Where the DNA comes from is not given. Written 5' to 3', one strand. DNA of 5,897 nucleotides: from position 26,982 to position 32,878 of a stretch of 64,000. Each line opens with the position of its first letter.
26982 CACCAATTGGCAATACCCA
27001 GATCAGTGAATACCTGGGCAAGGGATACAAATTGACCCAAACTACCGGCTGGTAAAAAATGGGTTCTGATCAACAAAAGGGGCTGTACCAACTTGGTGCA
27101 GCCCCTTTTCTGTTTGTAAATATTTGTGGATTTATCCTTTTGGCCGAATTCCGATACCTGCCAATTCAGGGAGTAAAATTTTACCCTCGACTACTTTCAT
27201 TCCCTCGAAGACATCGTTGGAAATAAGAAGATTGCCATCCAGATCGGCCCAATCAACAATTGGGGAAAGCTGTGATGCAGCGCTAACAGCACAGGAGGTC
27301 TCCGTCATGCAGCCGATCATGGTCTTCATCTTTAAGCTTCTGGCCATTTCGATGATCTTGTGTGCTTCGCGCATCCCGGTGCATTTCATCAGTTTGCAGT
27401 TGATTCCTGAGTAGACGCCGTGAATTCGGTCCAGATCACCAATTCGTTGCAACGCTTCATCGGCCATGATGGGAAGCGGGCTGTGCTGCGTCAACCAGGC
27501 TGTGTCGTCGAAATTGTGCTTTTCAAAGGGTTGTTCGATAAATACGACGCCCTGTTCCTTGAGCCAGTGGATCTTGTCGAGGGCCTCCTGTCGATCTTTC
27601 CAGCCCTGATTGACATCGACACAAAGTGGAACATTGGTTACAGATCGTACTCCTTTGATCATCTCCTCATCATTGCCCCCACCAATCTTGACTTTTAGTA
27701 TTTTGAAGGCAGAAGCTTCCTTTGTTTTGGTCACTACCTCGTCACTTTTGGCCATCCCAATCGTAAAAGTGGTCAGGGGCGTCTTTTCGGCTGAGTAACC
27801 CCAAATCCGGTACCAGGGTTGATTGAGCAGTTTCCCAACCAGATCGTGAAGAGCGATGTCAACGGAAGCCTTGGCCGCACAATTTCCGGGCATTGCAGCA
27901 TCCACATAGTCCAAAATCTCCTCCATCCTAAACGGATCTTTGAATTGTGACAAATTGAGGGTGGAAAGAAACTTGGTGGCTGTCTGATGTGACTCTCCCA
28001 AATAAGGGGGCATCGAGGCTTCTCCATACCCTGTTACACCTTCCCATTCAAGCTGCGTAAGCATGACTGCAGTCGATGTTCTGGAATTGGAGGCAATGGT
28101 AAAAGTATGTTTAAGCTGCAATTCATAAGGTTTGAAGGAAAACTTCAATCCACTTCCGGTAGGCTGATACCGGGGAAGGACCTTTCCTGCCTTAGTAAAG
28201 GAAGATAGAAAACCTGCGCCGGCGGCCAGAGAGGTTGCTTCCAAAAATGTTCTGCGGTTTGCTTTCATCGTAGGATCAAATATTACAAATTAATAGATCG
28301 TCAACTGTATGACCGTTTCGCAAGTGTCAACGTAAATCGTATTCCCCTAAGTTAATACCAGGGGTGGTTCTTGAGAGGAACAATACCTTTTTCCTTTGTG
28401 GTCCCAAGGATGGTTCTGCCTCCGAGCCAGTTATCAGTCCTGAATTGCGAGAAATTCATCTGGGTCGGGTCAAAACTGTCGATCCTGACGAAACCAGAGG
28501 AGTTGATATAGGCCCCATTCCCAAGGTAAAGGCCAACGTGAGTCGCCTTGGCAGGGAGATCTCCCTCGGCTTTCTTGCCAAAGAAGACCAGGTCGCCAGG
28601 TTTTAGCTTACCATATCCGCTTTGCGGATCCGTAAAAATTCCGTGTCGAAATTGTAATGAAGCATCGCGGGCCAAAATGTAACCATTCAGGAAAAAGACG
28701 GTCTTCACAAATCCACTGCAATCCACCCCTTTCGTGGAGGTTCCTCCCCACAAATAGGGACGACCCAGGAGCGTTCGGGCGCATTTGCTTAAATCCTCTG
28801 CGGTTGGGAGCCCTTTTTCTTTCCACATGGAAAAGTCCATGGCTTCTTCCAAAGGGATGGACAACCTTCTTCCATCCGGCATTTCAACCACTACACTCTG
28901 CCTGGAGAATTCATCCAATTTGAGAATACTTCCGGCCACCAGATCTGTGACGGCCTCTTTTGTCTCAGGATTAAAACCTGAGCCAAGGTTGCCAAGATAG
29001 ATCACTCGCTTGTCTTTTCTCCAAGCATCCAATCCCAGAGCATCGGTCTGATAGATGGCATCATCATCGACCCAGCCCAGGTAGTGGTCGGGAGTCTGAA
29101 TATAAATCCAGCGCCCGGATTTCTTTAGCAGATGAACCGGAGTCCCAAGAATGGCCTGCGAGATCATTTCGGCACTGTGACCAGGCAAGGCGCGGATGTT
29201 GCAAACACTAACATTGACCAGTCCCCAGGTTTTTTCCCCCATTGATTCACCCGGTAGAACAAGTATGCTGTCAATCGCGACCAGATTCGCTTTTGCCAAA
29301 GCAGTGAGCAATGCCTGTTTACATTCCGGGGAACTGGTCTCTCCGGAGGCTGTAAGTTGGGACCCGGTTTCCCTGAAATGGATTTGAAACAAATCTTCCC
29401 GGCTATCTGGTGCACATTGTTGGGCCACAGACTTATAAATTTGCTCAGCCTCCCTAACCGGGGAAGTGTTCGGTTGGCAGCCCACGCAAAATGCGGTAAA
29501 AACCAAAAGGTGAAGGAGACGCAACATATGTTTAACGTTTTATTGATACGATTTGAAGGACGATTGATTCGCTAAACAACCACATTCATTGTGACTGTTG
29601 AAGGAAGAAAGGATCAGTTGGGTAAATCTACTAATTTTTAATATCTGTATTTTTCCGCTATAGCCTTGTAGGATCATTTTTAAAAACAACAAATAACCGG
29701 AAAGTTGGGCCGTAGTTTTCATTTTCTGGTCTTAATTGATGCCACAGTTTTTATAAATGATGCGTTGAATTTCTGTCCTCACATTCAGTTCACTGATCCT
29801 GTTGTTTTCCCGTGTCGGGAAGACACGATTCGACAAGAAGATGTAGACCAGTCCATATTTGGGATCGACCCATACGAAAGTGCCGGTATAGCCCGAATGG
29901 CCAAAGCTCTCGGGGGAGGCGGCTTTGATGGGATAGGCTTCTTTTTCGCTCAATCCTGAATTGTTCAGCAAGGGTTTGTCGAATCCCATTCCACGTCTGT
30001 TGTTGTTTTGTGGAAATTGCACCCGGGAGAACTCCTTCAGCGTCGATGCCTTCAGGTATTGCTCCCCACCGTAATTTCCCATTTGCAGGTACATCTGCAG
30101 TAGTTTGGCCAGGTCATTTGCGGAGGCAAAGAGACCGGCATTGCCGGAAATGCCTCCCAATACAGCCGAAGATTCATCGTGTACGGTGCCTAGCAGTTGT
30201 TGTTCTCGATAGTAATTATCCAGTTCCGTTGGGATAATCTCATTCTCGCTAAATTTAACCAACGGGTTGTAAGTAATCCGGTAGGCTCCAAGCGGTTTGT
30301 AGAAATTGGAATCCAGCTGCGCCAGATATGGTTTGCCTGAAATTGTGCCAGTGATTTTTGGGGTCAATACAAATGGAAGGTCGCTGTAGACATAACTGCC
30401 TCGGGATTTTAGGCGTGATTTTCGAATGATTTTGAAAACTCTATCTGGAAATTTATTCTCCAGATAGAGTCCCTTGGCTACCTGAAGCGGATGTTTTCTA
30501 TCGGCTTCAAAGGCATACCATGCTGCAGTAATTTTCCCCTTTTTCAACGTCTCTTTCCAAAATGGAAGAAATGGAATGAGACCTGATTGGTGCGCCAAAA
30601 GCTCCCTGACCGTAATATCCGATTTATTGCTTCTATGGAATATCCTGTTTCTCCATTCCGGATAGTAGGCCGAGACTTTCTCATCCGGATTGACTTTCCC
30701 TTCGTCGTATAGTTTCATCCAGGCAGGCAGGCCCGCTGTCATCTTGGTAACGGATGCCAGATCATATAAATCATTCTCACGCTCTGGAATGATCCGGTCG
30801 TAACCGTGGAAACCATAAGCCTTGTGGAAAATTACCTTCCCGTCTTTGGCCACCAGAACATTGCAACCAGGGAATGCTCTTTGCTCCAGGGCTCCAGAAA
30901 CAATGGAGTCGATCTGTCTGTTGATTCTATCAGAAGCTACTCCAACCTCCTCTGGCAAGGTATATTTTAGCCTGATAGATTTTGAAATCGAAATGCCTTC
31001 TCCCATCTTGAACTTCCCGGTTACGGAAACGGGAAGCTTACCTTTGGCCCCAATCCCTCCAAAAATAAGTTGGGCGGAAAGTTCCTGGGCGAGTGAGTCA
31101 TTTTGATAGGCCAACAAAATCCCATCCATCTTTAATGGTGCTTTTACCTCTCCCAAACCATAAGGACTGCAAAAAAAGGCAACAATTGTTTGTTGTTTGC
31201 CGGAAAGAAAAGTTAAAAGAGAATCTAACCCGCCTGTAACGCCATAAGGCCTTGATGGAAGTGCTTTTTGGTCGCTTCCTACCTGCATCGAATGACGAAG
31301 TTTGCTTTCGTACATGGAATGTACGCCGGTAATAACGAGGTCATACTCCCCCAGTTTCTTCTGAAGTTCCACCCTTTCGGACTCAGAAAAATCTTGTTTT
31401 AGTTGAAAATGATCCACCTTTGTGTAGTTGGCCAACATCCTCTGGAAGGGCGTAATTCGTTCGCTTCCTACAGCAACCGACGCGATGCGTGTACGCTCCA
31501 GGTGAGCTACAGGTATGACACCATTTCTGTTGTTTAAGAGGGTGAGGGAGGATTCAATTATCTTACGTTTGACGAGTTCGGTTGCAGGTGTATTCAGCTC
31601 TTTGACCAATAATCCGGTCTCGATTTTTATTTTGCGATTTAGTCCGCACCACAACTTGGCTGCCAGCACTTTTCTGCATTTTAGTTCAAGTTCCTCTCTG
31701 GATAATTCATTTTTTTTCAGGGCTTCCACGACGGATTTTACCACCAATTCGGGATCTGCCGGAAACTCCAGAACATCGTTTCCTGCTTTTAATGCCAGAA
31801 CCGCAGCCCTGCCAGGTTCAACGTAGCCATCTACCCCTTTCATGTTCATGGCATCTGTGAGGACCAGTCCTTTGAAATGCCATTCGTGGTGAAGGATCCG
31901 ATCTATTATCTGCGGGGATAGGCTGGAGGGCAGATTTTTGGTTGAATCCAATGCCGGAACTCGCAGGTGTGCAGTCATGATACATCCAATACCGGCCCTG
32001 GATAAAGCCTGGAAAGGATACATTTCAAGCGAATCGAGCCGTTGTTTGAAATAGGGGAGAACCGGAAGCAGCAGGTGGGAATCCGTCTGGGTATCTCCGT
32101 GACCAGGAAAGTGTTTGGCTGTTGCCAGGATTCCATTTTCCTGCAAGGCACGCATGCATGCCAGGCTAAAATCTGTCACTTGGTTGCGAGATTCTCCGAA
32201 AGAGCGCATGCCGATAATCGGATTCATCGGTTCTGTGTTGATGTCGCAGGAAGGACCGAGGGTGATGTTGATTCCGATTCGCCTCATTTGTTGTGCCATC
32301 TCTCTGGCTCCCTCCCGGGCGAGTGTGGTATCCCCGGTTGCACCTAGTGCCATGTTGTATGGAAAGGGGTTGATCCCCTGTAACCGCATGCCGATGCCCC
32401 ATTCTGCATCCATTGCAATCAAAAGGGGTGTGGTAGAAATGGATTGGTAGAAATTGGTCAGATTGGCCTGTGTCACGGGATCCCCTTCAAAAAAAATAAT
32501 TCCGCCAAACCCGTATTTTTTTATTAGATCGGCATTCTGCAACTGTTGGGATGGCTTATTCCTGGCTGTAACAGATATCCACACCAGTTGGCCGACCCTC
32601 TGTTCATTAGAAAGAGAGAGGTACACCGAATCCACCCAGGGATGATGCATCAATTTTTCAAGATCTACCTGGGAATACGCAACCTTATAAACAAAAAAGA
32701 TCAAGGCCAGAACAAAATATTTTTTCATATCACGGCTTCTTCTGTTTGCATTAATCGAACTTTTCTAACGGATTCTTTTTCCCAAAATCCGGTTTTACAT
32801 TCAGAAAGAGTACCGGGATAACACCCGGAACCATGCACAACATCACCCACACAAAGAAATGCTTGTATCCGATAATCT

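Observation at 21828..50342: Candidate peptidoglycan/muropeptide utilisation super-locus (SusC/SusD + 12-gene array + murK-murQ)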

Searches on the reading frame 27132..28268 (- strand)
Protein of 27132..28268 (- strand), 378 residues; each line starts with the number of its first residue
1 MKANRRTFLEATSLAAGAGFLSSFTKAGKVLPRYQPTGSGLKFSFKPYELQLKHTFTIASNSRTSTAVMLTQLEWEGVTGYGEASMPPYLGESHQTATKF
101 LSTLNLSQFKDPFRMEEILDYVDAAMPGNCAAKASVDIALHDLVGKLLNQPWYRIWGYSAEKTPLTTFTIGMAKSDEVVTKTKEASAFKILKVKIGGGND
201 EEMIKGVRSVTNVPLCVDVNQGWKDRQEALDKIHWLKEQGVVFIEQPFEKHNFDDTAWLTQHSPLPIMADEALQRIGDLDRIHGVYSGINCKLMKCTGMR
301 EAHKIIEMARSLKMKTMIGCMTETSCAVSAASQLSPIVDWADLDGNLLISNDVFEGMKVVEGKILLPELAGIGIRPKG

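Call 3: search_protein_families(library=pfam, proteins=[window:27132-28268:-])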
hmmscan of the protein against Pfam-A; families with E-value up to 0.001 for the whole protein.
window:27132-28268:- (378 aa): 2 families
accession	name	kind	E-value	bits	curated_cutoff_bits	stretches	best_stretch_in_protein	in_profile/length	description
PF13378.12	MR_MLE_C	-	1.4e-30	107.1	29.4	1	182-376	9-215/219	Enolase C-terminal domain-like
PF02746.21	MR_MLE_N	-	5.7e-10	39.9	22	1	55-154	15-114/117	Mandelate racemase / muconate lactonizing enzyme, N-terminal domain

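Call 5: search_protein_families(library=ncbifam, proteins=[window:27132-28268:-], max_evalue=0.01)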
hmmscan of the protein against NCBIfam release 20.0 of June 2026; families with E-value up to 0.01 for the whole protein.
window:27132-28268:- (378 aa): 16 families
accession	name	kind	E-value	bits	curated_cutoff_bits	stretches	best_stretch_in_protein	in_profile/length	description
NF042940.1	racemase_DgcA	equivalog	6.2e-57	193.2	400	1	48-367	6-317/323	N-acetyl-D-Glu racemase DgcA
NF011708.0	PRK15129.1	equivalog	5.7e-39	134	343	1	52-365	13-320/321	L-Ala-D/L-Glu epimerase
NF041118.1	A_G_epim_Thtga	equivalog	2.7e-35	122.1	500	1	44-362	7-336/341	L-Ala-D/L-Glu epimerase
TIGR01928.1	menC_lowGC_arch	equivalog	1.9e-31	109.3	200.65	1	48-328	3-290/325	o-succinylbenzoate synthase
TIGR02534.1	mucon_cyclo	subfamily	1.2e-28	100.2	334.95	1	54-374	17-355/368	muconate/chloromuconate family cycloisomerase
NF043002.1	HProlDhtase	equivalog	6.2e-17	61.5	500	1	76-377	42-355/366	cis-3-hydroxy-L-proline dehydratase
NF047820.1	TalGalacDh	equivalog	1e-13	51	500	1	132-374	107-354/371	L-talarate/galactarate dehydratase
NF040866.1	AraD_Arch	equivalog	6.6e-13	48.4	650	1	131-374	102-359/372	arabinonate dehydratase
TIGR01927.1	menC_gam_Gplu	equivalog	4.7e-11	42.5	130.55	1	47-335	2-279/307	o-succinylbenzoate synthase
NF002782.0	PRK02901.1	equivalog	7.6e-11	41.6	288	1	173-365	91-289/328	o-succinylbenzoate synthase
NF010624.0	PRK14017.1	equivalog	2.4e-09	36.8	311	1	76-321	24-287/382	galactonate dehydratase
NF002739.0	PRK02714.1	equivalog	9.4e-08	31.9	259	1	41-334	3-286/320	o-succinylbenzoate synthase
NF043051.1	ManoateDhtManD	equivalog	2.2e-07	30.1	550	1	74-183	24-136/403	D-mannonate dehydratase ManD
NF003473.0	PRK05105.1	equivalog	6.1e-07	28.8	236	1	167-337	115-289/331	o-succinylbenzoate synthase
NF040790.2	glucon_galact_dh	equivalog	4.1e-06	25.9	750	1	59-314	17-294/390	bifunctional D-gluconate/D-galactonate dehydratase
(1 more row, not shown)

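Call 42: search_solved_structures(query=window:27132-28268:-, max_evalue=1e-20)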
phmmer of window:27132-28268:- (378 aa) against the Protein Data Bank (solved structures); distinct sequences matched with E-value up to 1e-20: 12.
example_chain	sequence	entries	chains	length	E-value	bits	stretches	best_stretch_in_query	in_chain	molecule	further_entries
3iji_A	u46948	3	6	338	1.8e-144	484.6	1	41-374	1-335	Muconate cycloisomerase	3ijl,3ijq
3jva_A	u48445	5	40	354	1.4e-35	126.4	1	48-374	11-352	Dipeptide Epimerase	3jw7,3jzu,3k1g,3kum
1jpd_X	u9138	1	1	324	6.3e-34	120.9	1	53-364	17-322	L-Ala-D/L-Glu Epimerase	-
2p88_A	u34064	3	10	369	5.8e-33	117.7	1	49-354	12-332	Mandelate racemase/muconate lactonizing enzyme family protein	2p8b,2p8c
4gfi_A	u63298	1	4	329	4.7e-29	104.9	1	54-367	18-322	Mandelate racemase/muconate lactonizing enzyme family protein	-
3rit_A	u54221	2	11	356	1.1e-27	100.4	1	110-374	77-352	Dipeptide epimerase | Putative chloromuconate cycloisomerase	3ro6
2qde_A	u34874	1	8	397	5.7e-26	94.7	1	69-341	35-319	Mandelate racemase/muconate lactonizing enzyme family protein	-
1jpm_A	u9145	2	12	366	1.8e-25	93.1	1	68-374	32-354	L-Ala-D/L-Glu Epimerase | similar to chloromuconate cycloisomerase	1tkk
3q45_A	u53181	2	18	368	2.3e-24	89.5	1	50-374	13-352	Mandelate racemase/muconate lactonizing enzyme family; possible chloromuconate cycloisomer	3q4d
2zad_A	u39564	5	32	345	2.8e-24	89.2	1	41-362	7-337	Muconate cycloisomerase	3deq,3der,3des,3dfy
3r0k_A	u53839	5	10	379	4.3e-22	82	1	49-366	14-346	Enzyme of enolase superfamily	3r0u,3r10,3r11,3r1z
1nu5_A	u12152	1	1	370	2.1e-21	79.7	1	67-334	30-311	Chloromuconate cycloisomerase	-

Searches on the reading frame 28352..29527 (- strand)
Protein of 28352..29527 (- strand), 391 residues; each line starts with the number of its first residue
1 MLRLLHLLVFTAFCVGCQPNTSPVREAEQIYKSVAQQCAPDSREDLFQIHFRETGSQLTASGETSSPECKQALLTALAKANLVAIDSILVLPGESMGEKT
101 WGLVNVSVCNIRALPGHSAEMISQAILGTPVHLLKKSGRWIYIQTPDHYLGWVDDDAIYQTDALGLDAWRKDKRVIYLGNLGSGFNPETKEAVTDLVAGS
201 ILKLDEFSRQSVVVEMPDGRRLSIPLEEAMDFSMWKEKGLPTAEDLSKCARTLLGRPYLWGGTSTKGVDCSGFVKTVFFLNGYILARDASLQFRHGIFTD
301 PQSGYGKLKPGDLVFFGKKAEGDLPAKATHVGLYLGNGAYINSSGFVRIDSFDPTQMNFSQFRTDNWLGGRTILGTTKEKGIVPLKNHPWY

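Call 3: search_protein_families(library=pfam, proteins=[window:28352-29527:-])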
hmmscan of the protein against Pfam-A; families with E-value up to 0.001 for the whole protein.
window:28352-29527:- (391 aa): 3 families
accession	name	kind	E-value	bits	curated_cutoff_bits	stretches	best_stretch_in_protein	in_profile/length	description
PF00877.26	NLPC_P60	-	1.5e-19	70.3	23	1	255-352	1-91/105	NlpC/P60 family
PF18348.7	SH3_16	-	4.9e-11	42.7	25.8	1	112-158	2-49/49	Bacterial dipeptidyl-peptidase Sh3 domain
PF08239.17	SH3_3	-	7.3e-09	36.1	27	1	110-154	4-49/54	Bacterial SH3 domain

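Call 5: search_protein_families(library=ncbifam, proteins=[window:28352-29527:-], max_evalue=0.01)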
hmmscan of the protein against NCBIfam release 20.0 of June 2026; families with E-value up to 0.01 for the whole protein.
window:28352-29527:- (391 aa): 9 families
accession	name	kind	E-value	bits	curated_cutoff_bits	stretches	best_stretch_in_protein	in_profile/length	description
NF040678.1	EntFM_CwpFM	equivalog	3.5e-14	52.6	720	1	246-343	315-403/430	enterotoxin EntFM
NF010495.0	PRK13914.1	equivalog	2.5e-12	46.5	647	1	249-343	372-456/481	invasion associated endopeptidase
NF038345.1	wall_hydro_RipC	exception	1.1e-11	44.8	425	1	244-346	252-342/362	peptidoglycan hydrolase RipC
NF008096.1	PRK10838.1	equivalog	5e-09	36.2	186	1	256-345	81-161/189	bifunctional murein DD-endopeptidase/murein LD-carboxypeptidase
NF033742.1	NlpC_p60_RipB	exception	1.6e-06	27.9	335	1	261-345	95-181/206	NlpC/P60 family peptidoglycan endopeptidase RipB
NF046048.1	NlpC_P60_DIP1281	equivalog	9.2e-06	24.7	517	1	267-341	497-560/587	DIP1281 family NlpC/P60 protein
NF033741.1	NlpC_p60_RipA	exception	0.00064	18.9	625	1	262-342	360-429/457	NlpC/P60 family peptidoglycan endopeptidase RipA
NF033743.1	NlpC_inact_RipD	exception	0.00079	19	215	1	262-345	87-159/181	NlpC/P60 family peptidoglycan-binding protein RipD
TIGR04211.1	SH3_and_anchor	equivalog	0.0055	16.3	65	1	111-162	10-62/198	TIGR04211 family SH3 domain-containing protein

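Call 41: search_solved_structures(query=window:28352-29527:-, max_evalue=0.001)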
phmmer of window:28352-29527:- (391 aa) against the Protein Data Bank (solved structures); distinct sequences matched with E-value up to 0.001: 29.
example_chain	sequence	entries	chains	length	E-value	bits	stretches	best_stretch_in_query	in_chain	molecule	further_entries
3pvq_A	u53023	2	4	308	1.4e-56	195.2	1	98-384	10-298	Dipeptidyl-peptidase VI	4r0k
3npf_A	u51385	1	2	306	2.3e-56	194.5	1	98-391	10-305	putative dipeptidyl-peptidase VI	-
3h41_A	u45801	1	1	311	9.3e-20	74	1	120-346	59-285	NLP/P60 family protein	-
2hbw_A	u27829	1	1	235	1.1e-15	60.5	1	239-346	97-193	NLP/P60 protein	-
7cfl_A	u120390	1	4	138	2.4e-14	56.1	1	244-345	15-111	Putative cell wall hydrolase phosphatase-associated protein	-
2evr_A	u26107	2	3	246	8.3e-13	51.1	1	255-345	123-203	COG0791: Cell wall-associated hydrolases (invasion-associated proteins)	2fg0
6biq_A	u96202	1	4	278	3.5e-12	49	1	225-353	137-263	Clan CA, family C40, NlpC/P60 superfamily cysteine peptidase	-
6bim_A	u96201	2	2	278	6.2e-11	44.9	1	225-344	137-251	Clan CA, family C40, NlpC/P60 superfamily cysteine peptidase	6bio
8i2f_B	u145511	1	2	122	1.8e-10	43.4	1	246-353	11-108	Probable peptidoglycan endopeptidase LytE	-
8i2d_A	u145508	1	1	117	2.2e-10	43.1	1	247-353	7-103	Probable peptidoglycan endopeptidase LytE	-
8i2e_B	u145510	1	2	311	1e-09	40.9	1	245-352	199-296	Probable peptidoglycan endopeptidase LytE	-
8er5_A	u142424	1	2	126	2e-08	36.6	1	248-343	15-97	NlpC/P60 domain-containing protein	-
4xcm_A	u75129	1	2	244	5e-08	35.3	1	240-346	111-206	Cell wall-binding endopeptidase-related protein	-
8idc_E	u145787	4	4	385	6.7e-08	34.9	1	248-346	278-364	NlpC/P60 family protein | Probable endopeptidase MT2245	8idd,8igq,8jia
8v3w_H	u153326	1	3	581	2.2e-07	33.2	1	250-343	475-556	Hub-Hydrolase (CD1368)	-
6b8c_A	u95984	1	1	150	9.4e-07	31.1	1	252-343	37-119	NLP/P60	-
4fdy_A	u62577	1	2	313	0.00068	21.7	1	253-342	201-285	Similar to lipoprotein, NLP/P60 family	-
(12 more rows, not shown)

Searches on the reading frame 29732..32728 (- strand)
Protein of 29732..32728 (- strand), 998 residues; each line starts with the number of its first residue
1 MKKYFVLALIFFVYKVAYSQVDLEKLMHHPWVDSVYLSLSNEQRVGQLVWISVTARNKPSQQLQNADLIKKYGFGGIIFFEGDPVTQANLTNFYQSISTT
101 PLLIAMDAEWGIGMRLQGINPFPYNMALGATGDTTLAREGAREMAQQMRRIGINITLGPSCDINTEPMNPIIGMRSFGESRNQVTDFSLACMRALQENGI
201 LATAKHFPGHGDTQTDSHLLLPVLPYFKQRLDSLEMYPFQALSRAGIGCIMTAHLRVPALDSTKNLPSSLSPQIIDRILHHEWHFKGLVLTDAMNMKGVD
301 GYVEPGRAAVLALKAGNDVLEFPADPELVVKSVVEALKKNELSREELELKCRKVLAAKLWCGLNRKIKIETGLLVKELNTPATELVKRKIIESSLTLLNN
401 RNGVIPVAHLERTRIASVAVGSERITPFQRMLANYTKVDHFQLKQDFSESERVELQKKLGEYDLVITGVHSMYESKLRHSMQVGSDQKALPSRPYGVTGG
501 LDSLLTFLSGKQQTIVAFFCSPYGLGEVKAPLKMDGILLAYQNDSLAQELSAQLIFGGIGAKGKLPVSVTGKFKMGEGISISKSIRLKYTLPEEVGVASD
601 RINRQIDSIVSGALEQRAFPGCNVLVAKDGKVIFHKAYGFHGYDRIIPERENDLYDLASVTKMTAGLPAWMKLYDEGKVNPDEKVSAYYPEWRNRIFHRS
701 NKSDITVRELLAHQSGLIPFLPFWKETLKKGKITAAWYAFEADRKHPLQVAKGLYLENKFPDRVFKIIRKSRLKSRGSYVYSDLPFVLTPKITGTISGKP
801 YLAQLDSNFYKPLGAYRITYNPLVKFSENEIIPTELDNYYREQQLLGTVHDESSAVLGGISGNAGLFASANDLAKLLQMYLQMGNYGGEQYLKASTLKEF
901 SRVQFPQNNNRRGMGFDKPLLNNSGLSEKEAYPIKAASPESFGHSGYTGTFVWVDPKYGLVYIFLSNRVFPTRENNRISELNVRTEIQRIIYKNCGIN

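Call 3: search_protein_families(library=pfam, proteins=[window:29732-32728:-])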
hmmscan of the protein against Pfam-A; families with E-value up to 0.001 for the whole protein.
window:29732-32728:- (998 aa): 2 families
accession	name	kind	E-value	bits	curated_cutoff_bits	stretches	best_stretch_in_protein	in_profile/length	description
PF00933.27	Glyco_hydro_3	-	2e-71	241.5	27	1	42-355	3-314/316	Glycosyl hydrolase family 3 N terminal domain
PF00144.29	Beta-lactamase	-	2.5e-46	158.8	27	1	606-976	1-318/329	Beta-lactamase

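Call 5: search_protein_families(library=ncbifam, proteins=[window:29732-32728:-], max_evalue=0.01)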
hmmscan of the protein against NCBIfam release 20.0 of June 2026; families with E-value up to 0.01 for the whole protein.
window:29732-32728:- (998 aa): 28 families (the best 25 are shown)
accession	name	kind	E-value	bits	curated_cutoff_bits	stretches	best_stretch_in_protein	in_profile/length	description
NF002968.0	PRK03642.1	equivalog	5.3e-47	160.6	385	1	587-969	25-396/432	penicillin binding protein PBP4B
NF003740.0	PRK05337.1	equivalog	1.4e-40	139.5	207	1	64-354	17-311/340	beta-N-acetylhexosaminidase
NF052331.1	Bet13-16Glucosase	equivalog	3.9e-25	88.1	1330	1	40-413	24-385/750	exo-beta-d-1,3/1,6-glucosidase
NF052329.1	XyloArabinsidase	equivalog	1.1e-22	79.9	1050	1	120-441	109-418/750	beta-xylosidase/alpha-l-arabinosidase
NF011678.0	PRK15098.1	equivalog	1.2e-18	67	666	1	27-410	33-410/765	beta-glucosidase BglX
NF041579.1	betaxyl_Flavo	equivalog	2e-15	56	1350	1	112-422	75-389/716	beta-xylosidase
NF052330.1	BetGlucosiCelf0468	equivalog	9.6e-15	53.9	1300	1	122-429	57-351/817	beta-d-glucosidase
NF052353.1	EstBLacLipLMycb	equivalog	2.3e-09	36.7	650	2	613-718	33-132/420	esterase/beta-lactamase LipL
NF041776.1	xylosidase_Xyl3A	equivalog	6.8e-09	34.2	1250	1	190-416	148-377/846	xylan 1,4-beta-xylosidase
NF007943.0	PRK10662.1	equivalog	5.3e-07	28.6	266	1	624-717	54-144/380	D-alanyl-D-alanine-carboxypeptidase/endopeptidase AmpH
NF012172.1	FOX-MOX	exception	5.7e-07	28.8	700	1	598-720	25-140/382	FOX/MOX family class C beta-lactamase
NF033085.1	bla_class_C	equivalog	1.1e-06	27.7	415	1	600-720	2-115/356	class C beta-lactamase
NF000239.3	MOX_CMY1_fam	exception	1.3e-06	27.9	770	1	599-734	29-156/383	CMY-1/MOX family class C beta-lactamase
NF052559.1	MthAcHydAcmB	equivalog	1.7e-06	27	550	1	599-717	3-132/391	methyl acetate hydrolase AcmB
NF041663.1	ampC_Sliq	exception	2.3e-06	26.8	860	1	596-722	20-137/378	cephalosporin-hydrolyzing class C beta-lactamase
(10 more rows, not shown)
